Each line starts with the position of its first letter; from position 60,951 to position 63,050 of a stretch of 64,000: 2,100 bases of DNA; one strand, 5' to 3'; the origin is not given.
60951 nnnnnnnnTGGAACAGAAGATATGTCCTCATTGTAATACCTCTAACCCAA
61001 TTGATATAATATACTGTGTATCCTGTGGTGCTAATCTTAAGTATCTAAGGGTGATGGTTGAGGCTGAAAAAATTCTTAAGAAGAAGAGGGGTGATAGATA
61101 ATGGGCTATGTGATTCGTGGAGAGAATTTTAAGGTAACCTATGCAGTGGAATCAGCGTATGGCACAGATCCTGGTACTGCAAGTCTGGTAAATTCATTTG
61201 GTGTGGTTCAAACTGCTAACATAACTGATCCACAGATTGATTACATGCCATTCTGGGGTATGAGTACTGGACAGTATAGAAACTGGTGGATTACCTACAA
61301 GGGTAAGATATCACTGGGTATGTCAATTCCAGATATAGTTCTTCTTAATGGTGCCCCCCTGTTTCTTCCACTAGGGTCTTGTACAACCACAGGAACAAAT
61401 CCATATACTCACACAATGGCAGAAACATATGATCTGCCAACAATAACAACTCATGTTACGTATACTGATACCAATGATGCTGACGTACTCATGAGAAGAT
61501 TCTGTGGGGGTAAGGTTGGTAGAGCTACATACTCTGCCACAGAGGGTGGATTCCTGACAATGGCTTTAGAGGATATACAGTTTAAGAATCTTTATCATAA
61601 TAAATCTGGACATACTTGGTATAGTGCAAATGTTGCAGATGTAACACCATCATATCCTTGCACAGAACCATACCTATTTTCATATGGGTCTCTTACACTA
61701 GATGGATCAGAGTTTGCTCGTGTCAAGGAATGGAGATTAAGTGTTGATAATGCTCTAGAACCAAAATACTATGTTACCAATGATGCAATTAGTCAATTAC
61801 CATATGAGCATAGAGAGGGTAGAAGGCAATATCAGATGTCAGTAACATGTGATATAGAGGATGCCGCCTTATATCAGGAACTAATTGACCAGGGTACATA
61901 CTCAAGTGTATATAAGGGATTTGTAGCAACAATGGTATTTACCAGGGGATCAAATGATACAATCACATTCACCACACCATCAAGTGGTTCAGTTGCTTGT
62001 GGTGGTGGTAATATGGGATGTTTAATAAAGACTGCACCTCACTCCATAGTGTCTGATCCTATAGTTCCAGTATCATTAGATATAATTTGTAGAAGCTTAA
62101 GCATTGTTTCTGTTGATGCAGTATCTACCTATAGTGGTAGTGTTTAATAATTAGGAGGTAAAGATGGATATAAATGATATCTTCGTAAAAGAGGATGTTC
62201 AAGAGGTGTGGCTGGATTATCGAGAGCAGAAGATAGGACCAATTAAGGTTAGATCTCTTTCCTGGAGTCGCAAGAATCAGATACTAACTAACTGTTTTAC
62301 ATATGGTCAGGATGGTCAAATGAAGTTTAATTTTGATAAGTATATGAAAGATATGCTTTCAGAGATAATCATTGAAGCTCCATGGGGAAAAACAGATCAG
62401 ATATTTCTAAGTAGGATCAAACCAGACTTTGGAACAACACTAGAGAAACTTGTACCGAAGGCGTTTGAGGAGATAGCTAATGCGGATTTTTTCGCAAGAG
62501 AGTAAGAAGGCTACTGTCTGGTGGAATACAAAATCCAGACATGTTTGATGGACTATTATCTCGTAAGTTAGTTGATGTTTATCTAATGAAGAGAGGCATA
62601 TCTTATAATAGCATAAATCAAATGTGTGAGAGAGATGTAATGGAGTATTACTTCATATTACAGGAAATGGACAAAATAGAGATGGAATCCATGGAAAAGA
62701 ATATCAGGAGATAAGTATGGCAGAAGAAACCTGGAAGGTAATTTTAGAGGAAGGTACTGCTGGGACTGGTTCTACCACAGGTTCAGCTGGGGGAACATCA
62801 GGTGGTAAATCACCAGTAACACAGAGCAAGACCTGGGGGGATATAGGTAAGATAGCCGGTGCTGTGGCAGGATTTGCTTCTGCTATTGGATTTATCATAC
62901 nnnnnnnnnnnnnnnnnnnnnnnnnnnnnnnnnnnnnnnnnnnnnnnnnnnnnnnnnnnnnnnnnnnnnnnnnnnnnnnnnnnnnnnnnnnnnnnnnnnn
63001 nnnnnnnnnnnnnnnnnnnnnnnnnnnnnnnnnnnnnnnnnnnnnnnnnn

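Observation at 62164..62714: Programmed -1 frameshift (U_UUU_UUC) in the tail assembly chaperone, missed by the ORF track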

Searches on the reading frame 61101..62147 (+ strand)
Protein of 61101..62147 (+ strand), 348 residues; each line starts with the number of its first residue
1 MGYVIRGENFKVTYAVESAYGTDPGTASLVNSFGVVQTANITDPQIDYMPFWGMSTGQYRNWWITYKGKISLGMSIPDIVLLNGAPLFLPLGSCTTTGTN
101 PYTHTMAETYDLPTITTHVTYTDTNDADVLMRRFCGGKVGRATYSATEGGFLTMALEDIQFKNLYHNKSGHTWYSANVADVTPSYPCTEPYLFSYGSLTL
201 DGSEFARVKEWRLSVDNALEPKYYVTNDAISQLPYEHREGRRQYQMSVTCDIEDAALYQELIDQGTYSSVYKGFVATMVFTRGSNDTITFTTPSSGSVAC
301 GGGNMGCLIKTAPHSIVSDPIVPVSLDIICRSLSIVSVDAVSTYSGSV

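Call 6: search_protein_families(library=phrogs, proteins=[window:61101-62147:+], max_evalue=0.01)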
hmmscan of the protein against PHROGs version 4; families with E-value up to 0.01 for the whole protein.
window:61101-62147:+ (348 aa): 1 family
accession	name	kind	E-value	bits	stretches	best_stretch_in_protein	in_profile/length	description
phrog_290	-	tail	1.6e-14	55.1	1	6-293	15-291/411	minor tail protein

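Call 7: search_protein_families(library=pfam, proteins=[window:61101-62147:+], max_evalue=0.1)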
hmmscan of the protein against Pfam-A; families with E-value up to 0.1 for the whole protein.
window:61101-62147:+ (348 aa): 1 family
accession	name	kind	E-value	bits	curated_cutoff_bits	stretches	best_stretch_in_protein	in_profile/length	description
PF18906.5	Phage_tube_2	-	1.2e-14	55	27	1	12-297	6-247/266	Phage tail tube protein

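Call 30: search_dna_similar(query=window:61101-62147:+, collection=phages, mode=protein, max_evalue=0.001, max_rows=20)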
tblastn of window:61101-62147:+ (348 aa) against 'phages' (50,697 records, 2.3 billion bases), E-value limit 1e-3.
Records with a match: 10; places in all: 10; records where one place covers at least 80% of the query: 4.
Best place of each record, by identity: <60% 10.
By first word of the organism name: Haloarcula 7; Halovirus 2; Bacillus 1.
By host as written in the record: Haloarcula californiae 4; Haloarcula vallismortis 3; Haloarcula hispanica 2; Bacillus sp. S4 1.
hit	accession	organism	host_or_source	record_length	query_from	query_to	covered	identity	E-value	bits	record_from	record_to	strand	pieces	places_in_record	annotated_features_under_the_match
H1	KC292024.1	Haloarcula hispanica tailed virus 2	Haloarcula hispanica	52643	6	343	97%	28.7%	2e-19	96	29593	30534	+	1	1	46: tail tube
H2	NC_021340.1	Haloarcula hispanica tailed virus 2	Haloarcula hispanica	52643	6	343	97%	28.7%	2e-19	96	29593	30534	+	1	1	46: minor tail protein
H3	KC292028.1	Haloarcula californiae tailed virus 2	Haloarcula californiae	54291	6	316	89%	28.2%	7e-15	82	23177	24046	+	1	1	39: tail tube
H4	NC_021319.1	Haloarcula californiae tailed virus 2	Haloarcula californiae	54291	6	316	89%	28.2%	7e-15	82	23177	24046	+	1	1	39: minor tail protein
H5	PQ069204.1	Bacillus phage S4-2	Bacillus sp. S4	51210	80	258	51%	26.5%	2e-5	52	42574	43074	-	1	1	record has no annotation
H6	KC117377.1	Haloarcula vallismortis tailed virus 1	Haloarcula vallismortis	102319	184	342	46%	29.0%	1e-8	63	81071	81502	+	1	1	128: hypothetical protein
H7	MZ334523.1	Haloarcula virus HVTV-2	Haloarcula vallismortis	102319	184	342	46%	29.0%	1e-8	63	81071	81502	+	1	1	tail tube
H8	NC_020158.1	Haloarcula vallismortis tailed virus 1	Haloarcula vallismortis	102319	184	342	46%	29.0%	1e-8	63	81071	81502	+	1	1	128: hypothetical protein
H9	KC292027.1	Halovirus HCTV-5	Haloarcula californiae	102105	184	340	45%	28.8%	6e-9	64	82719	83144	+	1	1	127: tail tube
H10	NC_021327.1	Halovirus HCTV-5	Haloarcula californiae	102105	184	340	45%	28.8%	6e-9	64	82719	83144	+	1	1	127: tail tube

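Call 31: get_annotated_region(hit=H1, flank=4000)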
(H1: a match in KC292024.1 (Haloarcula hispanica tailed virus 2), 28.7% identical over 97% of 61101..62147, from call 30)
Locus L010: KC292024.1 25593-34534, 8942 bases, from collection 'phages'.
description: Halovirus HHTV-2, complete genome.
organism: Haloarcula hispanica tailed virus 2 (NCBI taxid 1273751)
taxonomy: Viruses; Duplodnaviria; Heunggongvirae; Uroviricota; Caudoviricetes; Saparoviridae; Halohivirus; Halohivirus HHTV2
host: Haloarcula hispanica; source: -; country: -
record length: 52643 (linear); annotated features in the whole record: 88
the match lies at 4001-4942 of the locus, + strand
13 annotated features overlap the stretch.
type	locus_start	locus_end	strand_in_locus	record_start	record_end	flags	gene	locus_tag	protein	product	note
CDS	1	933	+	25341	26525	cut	39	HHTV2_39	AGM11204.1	major capsid protein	Major Capsid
CDS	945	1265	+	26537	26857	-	40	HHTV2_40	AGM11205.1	hypothetical protein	-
CDS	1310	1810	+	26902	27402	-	41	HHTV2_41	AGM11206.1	hypothetical protein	-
CDS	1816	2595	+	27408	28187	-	42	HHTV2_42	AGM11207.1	hypothetical protein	-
CDS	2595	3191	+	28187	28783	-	43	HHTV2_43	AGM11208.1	hypothetical protein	-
CDS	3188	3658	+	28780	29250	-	44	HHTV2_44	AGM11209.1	hypothetical protein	-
CDS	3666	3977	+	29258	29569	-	45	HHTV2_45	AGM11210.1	hypothetical protein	-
CDS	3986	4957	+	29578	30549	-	46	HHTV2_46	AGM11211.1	tail tube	Tail Tube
CDS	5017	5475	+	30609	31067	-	47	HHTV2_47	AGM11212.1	hypothetical protein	-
CDS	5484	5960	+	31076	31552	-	48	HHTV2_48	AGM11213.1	hypothetical protein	-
CDS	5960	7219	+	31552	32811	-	49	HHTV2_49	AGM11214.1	tape measure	Tape Measure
CDS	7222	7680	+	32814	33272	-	50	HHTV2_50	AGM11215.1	hypothetical protein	-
CDS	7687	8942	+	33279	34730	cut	51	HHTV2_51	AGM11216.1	hypothetical protein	-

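Call 32: get_annotated_region(hit=H7, flank=4000)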
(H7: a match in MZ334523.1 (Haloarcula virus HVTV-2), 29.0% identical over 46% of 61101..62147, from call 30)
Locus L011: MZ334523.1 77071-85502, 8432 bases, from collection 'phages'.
description: Haloarcula virus HVTV-2 isolate HVTV-2/30, complete genome.
organism: Haloarcula virus HVTV-2 (NCBI taxid 2877988)
taxonomy: Viruses; Duplodnaviria; Heunggongvirae; Uroviricota; Caudoviricetes; Thumleimavirales; Druskaviridae; Tredecimvirus
host: Haloarcula vallismortis; source: solar saltern; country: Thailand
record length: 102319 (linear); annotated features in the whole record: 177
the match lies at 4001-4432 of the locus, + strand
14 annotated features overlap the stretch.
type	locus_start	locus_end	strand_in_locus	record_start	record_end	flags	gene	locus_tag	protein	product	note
CDS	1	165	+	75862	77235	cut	-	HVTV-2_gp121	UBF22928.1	major capsid protein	-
CDS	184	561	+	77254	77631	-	-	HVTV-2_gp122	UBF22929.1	hypothetical protein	-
CDS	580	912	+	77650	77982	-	-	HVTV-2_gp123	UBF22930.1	hypothetical protein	-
CDS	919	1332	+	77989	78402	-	-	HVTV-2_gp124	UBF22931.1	hypothetical protein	-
CDS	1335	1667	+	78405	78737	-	-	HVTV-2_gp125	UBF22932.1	hypothetical protein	-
CDS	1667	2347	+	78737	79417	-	-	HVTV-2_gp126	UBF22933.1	hypothetical protein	-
CDS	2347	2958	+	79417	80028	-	-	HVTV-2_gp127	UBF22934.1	hypothetical protein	-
CDS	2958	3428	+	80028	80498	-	-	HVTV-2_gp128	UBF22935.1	hypothetical protein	-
CDS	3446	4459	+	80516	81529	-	-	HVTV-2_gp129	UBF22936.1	tail tube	-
CDS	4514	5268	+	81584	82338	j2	-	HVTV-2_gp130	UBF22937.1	tail assembly chaperone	putative programmed translational -1 frameshift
CDS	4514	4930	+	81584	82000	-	-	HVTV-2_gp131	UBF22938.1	tail assembly chaperone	-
CDS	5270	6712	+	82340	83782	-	-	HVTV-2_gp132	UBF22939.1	tail tape measure protein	-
CDS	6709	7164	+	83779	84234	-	-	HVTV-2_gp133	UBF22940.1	hypothetical protein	-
CDS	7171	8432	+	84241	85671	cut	-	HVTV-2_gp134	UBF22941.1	baseplate hub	-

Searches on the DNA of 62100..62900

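Call 62: search_rna_families(source=window, start=62100, end=62900, threshold=evalue, max_evalue=1)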
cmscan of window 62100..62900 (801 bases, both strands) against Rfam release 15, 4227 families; matches with E-value up to 1: 1.
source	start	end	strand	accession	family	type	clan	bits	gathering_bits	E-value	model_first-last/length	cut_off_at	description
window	62690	62802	+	RF02191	TCL6_1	Gene; lncRNA;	-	20.5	60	0.061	1-113/113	no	T-cell leukemia/lymphoma 6 conserved region 1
